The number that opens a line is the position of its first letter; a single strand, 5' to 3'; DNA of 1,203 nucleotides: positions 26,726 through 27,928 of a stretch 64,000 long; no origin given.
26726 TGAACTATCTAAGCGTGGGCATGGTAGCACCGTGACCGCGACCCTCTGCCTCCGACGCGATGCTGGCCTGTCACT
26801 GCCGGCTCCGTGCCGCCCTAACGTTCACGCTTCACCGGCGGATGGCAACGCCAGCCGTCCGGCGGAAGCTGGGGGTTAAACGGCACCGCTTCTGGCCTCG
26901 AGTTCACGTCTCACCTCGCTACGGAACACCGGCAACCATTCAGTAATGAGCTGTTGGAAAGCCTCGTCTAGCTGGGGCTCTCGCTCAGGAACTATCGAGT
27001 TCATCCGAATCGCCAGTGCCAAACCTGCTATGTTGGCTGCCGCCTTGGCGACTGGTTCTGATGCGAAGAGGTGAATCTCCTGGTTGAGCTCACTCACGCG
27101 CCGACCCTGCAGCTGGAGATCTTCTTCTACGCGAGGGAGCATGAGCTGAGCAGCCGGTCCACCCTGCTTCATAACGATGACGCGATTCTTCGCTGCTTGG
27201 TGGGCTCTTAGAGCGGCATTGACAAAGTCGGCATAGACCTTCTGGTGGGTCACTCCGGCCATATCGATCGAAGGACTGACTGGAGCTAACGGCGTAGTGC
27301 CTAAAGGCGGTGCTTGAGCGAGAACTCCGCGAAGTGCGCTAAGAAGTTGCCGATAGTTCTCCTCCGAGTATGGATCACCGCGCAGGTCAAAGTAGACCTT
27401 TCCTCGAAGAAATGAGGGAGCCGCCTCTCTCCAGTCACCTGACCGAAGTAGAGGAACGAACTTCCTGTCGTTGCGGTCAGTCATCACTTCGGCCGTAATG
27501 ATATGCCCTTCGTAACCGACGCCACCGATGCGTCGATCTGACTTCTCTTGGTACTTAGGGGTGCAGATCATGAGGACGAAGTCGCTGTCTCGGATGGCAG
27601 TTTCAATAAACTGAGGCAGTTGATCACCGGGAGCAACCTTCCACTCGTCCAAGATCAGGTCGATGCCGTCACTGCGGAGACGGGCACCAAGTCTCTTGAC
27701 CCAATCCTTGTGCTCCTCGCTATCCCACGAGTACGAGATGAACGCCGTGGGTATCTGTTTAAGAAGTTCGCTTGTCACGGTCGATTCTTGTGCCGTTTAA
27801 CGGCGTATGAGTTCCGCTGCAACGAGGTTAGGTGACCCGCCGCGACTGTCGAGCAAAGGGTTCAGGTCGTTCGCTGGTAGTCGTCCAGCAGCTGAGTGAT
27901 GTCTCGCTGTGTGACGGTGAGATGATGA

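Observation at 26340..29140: Low-G+C four-gene island carrying a TIR-domain protein and a single-pass membrane protein, inserted between the CRTAC1 and hemoglobin genes: candidate undescribed anti-phage defence system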

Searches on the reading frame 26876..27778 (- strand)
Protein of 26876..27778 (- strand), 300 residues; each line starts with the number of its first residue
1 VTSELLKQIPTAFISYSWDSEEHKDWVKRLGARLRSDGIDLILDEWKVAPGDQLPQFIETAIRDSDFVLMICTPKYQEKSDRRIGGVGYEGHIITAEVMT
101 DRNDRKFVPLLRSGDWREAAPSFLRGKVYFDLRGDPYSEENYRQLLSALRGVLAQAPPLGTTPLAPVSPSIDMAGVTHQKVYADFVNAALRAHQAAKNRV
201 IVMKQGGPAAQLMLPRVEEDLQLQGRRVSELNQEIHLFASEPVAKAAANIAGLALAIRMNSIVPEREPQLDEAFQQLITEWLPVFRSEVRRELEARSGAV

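Call 3: search_protein_families(library=pfam, proteins=[window:26876-27778:-], max_evalue=1)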
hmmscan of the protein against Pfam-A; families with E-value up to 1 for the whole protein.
window:26876-27778:- (300 aa): 3 families
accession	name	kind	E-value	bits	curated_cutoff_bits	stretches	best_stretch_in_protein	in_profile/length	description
PF13676.11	TIR_2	-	1.1e-23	84.5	28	1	13-146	2-122/122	TIR domain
PF08357.16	SEFIR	-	2e-12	48.1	23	1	11-124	2-131/150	SEFIR domain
PF01582.25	TIR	-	0.0025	18.1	21.3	1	13-79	2-70/179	TIR domain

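Call 4: search_protein_families(library=padloc, proteins=[window:26876-27778:-], max_evalue=1)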
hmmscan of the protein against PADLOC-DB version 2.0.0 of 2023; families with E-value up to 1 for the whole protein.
window:26876-27778:- (300 aa): 6 families
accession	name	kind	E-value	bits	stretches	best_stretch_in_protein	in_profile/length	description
PDLC03957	bSEFIR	-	1.5e-65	220.6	1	7-183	36-203/412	-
PDLC05062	PDC-S66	-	6.9e-08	30.3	1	13-79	152-216/282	-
PDLC02012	SAVED5--SAVED_TIR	-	0.00025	18.3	1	12-78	16-79/404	-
PDLC00434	ThsB1|ThsB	-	0.00061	17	1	4-78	133-205/396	TIR-like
PDLC02421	Aga_TIR-PNTD1-PNTD2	-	0.015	12.5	1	12-90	6-78/430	Class I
PDLC02403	Aga_TIR-PNTD1-PNTD2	-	0.033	11.2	1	24-111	15-97/443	Class I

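Call 8: search_protein_families(library=ncbifam, proteins=[window:26876-27778:-], max_evalue=0.1)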
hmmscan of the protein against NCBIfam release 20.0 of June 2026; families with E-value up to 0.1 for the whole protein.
window:26876-27778:- (300 aa): 2 families
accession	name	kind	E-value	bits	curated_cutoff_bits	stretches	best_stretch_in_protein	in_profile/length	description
NF058526.1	Thoeris_type3_ThcB4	equivalog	1.4e-05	24.1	220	1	4-78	122-194/375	Thoeris type III anti-phage system protein ThcB4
NF042941.1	Retron_TIR_antiphage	equivalog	0.0012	17.8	600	1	17-80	345-408/464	TIR domain-containing anti-phage reverse transcriptase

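Call 10: find_encoding_contigs(protein=window:26876-27778:-, flank=10000, max_places=6)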
Protein window:26876-27778:- (300 aa): 1 contig read that carries it; 1 place shown.
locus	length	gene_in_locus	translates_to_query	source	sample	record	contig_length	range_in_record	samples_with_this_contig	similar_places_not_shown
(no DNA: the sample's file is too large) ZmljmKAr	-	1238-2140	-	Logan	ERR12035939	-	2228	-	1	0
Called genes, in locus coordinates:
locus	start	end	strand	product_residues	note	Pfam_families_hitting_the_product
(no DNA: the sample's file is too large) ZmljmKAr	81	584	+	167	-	-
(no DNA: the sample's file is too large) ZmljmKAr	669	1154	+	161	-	-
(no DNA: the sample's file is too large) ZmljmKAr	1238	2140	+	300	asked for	PF08357:SEFIR, PF13676:TIR_2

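Call 11: find_homologous_proteins(query=window:26876-27778:-)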
Query window:26876-27778:- (300 aa): 1278 proteins with E <= 0.001 among 6656 candidates; the best 120 are listed.
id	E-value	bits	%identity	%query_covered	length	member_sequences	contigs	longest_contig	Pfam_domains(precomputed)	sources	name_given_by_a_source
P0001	1.2e-195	666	100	100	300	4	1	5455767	PF08357.17,PF13676.12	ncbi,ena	-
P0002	3.5e-169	580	85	100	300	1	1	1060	PF08357.17,PF13676.12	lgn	-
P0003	6.6e-166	569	84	99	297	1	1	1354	PF08357.17,PF13676.12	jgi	-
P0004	5.6e-138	477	71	100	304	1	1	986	PF08357.17,PF13676.12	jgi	-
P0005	1.5e-136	472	71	99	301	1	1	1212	PF08357.17,PF13676.12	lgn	-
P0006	1.1e-134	466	70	100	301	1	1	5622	PF08357.17,PF13676.12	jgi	jgi:TIR domain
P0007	1.3e-133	463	69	100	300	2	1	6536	PF08357.17,PF13676.12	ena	-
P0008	1.7e-127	443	67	100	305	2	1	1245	PF08357.17,PF13676.12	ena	-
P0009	2.8e-121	422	79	81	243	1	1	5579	PF13676.12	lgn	-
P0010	5.0e-109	382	58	100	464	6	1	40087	PF08357.17,PF13676.12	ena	-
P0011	5.8e-109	382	59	99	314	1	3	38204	PF08357.17,PF13676.12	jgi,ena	-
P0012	5.0e-104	366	56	98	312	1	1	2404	PF08357.17,PF13676.12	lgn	-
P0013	1.1e-100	355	55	98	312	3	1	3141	PF08357.17,PF13676.12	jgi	jgi:hypothetical protein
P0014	1.5e-100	354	56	96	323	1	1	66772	PF08357.17,PF13676.12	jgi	jgi:hypothetical protein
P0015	1.3e-99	351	56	97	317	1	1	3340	PF08357.17,PF13676.12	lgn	-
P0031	7.0e-84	300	89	51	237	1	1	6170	PF08357.17,PF13676.12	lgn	-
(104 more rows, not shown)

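Call 13: find_related_loci(query=A1, collection=genome_contigs, flank=8000)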
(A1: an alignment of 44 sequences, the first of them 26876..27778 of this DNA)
Query A1 (300 aa) in genome_contigs; peptide patterns used: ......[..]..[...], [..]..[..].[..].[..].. (x = any residue, [..] = any of these).
216 stretches matched a pattern; 162 encode a relative of the query (tblastn E <= 1e-3); the best 80 are kept; 80 distinct loci.
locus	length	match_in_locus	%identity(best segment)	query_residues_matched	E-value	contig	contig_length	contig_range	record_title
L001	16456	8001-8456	88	1-152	3e-87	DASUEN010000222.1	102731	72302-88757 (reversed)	MAG TPA_asm: Thermoanaerobaculia bacterium isolate SMAG_U1354 k141_249122, whole genome shotgun sequence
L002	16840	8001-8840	47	5-285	8e-74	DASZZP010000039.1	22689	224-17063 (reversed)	MAG TPA_asm: Thermoanaerobaculia bacterium isolate SMAG_U6239 k141_175488, whole genome shotgun sequence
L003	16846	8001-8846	44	10-292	2e-72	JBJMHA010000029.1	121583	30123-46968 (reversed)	MAG: Thermoanaerobaculia bacterium isolate H1_16_all_fractions_metab_conc_6_69_19 k255_1586954, whole genome shotgun seq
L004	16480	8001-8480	61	1-160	4e-68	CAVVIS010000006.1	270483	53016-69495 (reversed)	MAG: Blastocatellia bacterium isolate MFD01916.bin.1.77 genome assembly, contig: contig_6173, whole genome shotgun seque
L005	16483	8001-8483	60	1-163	2e-66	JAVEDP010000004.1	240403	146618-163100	MAG: Pyrinomonadaceae bacterium isolate BP_18 scaffold_1484293, whole genome shotgun sequence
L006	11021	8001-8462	60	10-163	2e-65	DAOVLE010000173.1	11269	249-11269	MAG TPA_asm: Phycisphaerales bacterium isolate CSMAG_1437 CSMAG_1437_k141_2861999_length_11269_cov_18.0000, whole genome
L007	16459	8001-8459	61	8-160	2e-64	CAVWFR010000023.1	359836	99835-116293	MAG: uncultured beta proteobacterium isolate MFD00962.bin.1.94 genome assembly, contig: contig_30912, whole genome shotg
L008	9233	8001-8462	59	10-163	4e-64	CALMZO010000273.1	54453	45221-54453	MAG TPA_asm: uncultured Chloroflexi bacterium isolate SRR6670122_bin.22_CONCOCT_v1.1_MAG genome assembly, contig: ERZ534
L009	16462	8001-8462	63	10-163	4e-64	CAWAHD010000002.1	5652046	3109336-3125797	MAG: uncultured Isosphaeraceae bacterium isolate MFD02248.bin.2.64 genome assembly, contig: contig_17005, whole genome s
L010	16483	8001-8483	59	7-167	1e-63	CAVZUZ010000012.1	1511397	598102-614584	MAG: Thermoanaerobaculaceae bacterium isolate MFD06742.bin.2.42 genome assembly, contig: contig_23422, whole genome shot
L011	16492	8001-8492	60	1-163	7e-64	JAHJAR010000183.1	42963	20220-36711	MAG: Planctomycetota bacterium isolate Modern_marine.mb.222 Modern_marine.mb.222_k141_1171205, whole genome shotgun sequ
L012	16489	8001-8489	57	9-172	7e-64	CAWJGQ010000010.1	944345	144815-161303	MAG: uncultured Acidobacteriota bacterium isolate MFD04463.bin.1.255 genome assembly, contig: contig_4993, whole genome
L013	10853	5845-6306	61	10-163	7e-64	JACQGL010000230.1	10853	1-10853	MAG: Armatimonadetes bacterium isolate NC_groundwater_1072_Ag_S2p5_66_82 S_2p5_S6_coassembly_k141_4292727, whole genome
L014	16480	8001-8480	59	10-170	7e-64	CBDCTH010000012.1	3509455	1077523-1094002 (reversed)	MAG: Gammaproteobacteria bacterium isolate a8af13e8-0241-4292-a4be-8c867e9427f0 genome assembly, contig: contig_12, whol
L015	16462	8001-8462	60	10-163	8e-64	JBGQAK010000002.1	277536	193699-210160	MAG: Thermoanaerobaculaceae bacterium isolate OBJ2_061818_130_32 k141_1117710_length_277536_cov_27.2819, whole genome sh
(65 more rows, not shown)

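Call 14: find_related_loci(query=A1, collection=metagenome_contigs, flank=8000)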
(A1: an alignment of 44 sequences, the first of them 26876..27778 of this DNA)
Query A1 (300 aa) in metagenome_contigs; peptide patterns used: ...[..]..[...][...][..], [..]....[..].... (x = any residue, [..] = any of these).
396 stretches matched a pattern; 258 encode a relative of the query (tblastn E <= 1e-3); the best 80 are kept; 80 distinct loci.
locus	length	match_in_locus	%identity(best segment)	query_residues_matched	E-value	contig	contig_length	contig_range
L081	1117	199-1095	93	2-300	0e+0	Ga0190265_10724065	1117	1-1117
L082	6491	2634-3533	58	1-300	1e-116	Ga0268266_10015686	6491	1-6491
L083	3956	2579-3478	58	1-300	3e-118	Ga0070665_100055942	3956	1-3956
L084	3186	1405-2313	53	3-296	1e-106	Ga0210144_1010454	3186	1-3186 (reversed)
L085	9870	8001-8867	51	4-293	6e-94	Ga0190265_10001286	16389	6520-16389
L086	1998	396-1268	47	4-293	2e-92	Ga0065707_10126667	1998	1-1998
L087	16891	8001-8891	46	1-293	3e-86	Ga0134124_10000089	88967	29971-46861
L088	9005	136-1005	48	4-294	2e-85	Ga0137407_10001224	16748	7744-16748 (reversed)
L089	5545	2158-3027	48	4-294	2e-85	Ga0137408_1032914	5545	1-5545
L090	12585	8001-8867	47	10-299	1e-83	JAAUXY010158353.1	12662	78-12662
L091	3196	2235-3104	50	4-294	2e-84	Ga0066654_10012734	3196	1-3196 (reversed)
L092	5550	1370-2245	51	4-296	6e-83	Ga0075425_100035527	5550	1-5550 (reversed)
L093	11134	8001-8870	50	4-294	8e-82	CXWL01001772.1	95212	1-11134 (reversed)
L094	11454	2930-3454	60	3-181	5e-70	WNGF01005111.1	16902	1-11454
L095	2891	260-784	60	3-181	1e-70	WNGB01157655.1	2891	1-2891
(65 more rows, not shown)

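Call 16: find_encoding_contigs(protein=P0006, flank=6000, max_places=3)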
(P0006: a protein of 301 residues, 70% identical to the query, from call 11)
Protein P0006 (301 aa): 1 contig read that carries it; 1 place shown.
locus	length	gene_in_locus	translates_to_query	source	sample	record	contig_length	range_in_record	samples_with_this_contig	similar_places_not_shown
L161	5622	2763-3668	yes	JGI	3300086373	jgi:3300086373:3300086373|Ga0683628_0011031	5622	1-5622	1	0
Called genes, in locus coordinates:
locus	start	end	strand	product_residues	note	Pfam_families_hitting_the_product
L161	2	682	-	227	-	?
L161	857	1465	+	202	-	PF08843:AbiEii (weak)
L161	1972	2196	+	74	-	PF02604:PhdYeFM_antitox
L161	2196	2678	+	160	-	PF01850:PIN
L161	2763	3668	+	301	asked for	PF08357:SEFIR, PF13676:TIR_2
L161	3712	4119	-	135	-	PF01850:PIN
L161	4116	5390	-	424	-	-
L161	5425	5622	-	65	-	?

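Call 17: find_encoding_contigs(protein=P0007, flank=6000, max_places=3)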
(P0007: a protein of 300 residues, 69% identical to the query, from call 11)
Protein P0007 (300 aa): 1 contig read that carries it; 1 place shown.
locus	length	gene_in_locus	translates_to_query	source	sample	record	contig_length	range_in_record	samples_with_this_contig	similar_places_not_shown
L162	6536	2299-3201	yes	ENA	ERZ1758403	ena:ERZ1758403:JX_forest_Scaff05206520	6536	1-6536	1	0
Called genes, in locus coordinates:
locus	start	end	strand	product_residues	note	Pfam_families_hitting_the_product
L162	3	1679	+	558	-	?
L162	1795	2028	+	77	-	PF22513:FitA-like_RHH, PF03869:Arc (weak)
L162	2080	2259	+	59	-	-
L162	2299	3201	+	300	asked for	PF08357:SEFIR, PF13676:TIR_2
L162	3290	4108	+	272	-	PF10137:CAP12-PCTIR_TIR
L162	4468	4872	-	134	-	PF04993:TfoX_N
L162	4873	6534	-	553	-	?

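Call 18: find_encoding_contigs(protein=P0031, flank=6000, max_places=3)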
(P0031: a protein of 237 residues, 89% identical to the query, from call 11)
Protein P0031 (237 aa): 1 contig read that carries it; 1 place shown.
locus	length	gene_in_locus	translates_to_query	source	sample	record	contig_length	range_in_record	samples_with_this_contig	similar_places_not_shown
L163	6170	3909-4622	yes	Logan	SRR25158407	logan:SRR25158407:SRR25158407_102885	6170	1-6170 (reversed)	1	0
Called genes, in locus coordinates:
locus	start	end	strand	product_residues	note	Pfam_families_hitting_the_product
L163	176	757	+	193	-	-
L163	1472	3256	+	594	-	PF13655:RVT_N, PF00078:RVT_1, PF08388:GIIM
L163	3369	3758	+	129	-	-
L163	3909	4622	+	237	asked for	PF08357:SEFIR, PF13676:TIR_2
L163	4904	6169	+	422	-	?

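Call 19: find_encoding_contigs(protein=P0009, flank=6000, max_places=3)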
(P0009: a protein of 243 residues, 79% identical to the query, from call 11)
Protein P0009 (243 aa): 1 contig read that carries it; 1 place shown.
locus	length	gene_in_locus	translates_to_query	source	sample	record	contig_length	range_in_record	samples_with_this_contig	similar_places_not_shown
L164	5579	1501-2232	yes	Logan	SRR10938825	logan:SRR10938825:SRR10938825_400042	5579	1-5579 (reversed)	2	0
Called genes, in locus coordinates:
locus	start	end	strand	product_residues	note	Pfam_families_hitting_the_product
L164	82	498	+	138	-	-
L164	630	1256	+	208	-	-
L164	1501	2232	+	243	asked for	PF13676:TIR_2 (weak)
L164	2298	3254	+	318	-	PF01844:HNH, PF11738:DUF3298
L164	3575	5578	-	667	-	?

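Call 32: search_solved_structures(query=A1, max_evalue=0.01, show_alignments=2)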
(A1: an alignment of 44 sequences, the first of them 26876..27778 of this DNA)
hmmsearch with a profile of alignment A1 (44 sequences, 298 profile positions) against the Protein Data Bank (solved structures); distinct sequences matched with E-value up to 0.01: 10.
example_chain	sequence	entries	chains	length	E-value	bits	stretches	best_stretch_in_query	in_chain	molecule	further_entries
5y8e_A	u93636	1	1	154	5.1e-33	118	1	12-126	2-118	Sefir domain protein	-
5y8f_A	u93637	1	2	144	6e-33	117.8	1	12-114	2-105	Sefir domain protein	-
3h16_A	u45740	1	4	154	1.8e-08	37.4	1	13-78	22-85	TIR protein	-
7uxr_A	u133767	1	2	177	2.8e-05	26.9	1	15-81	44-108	TIR domain protein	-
7uwg_A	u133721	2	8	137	3.3e-05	26.7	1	15-77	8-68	Molecular chaperone Tir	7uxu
8g83_A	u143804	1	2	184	6e-05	25.8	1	15-77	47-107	NAD(+) hydrolase AbTIR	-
4lzp_B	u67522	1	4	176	0.00038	23.2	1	14-78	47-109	Putative uncharacterized protein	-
4c7m_A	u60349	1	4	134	0.00044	23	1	15-78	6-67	Toll/interleukin-1 receptor domain-containing protein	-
9ot1_E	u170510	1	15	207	0.0023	20.6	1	4-128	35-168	E3 ubiquitin ligase TRAF3IP2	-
4lqc_A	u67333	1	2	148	0.0055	19.4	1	15-78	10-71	TcpB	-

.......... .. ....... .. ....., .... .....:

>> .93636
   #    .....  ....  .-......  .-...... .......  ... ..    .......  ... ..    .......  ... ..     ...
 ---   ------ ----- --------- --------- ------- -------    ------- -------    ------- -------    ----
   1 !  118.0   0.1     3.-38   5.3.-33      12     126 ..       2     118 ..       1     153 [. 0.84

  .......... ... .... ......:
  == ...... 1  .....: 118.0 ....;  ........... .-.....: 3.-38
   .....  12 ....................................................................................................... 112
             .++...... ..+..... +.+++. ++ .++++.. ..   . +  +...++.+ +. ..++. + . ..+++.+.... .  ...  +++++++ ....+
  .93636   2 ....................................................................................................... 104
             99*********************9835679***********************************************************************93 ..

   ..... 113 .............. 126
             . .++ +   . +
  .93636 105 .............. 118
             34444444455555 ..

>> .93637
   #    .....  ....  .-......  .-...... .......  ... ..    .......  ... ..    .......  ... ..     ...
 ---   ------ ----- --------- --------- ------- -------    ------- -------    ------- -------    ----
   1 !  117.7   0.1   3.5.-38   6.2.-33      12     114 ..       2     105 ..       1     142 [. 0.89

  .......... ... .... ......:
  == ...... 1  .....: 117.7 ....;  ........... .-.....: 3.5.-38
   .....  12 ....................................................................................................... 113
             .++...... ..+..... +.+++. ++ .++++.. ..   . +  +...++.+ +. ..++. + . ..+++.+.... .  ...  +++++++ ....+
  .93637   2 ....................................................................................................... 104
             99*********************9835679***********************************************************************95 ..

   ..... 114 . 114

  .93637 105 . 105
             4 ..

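Call 44: predict_structure(alignment_id=A1)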
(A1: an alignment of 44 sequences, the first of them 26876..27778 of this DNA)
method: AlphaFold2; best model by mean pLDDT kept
length: 300 residues; sequences in the alignment: 44
mean_pLDDT: 83.9   pTM: 0.62
mean pLDDT of the five models: 83.9, 81.6, 81.1, 79.9, 76.5
residues with pLDDT >= 90: 131; 70-90: 131; 50-70: 19; < 50: 19
segments of 3 or more residues with pLDDT < 50: 1-3, 153-167
pLDDT, mean of each block of 10 residues (from residue 1): 57 91 91 87 77 82 89 94 85 78 80 92 86 88 88 41 46 76 89 91 86 89 95 94 97 97 94 93 91 72
secondary structure, 60 per line:
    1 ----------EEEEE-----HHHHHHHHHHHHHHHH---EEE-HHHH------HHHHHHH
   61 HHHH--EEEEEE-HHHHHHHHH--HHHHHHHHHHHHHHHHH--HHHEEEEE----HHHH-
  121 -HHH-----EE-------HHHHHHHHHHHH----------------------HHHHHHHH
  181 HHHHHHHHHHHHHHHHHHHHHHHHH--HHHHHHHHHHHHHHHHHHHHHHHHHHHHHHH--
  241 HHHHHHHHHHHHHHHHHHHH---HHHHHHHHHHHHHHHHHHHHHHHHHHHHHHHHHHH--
elements in order: E11-15 H21-36 E40-42 H44-47 H54-64 E67-72 H74-82 H85-101 E107-111 H116-119 H139-150 H173-205 H208-238 H241-260 H264-298
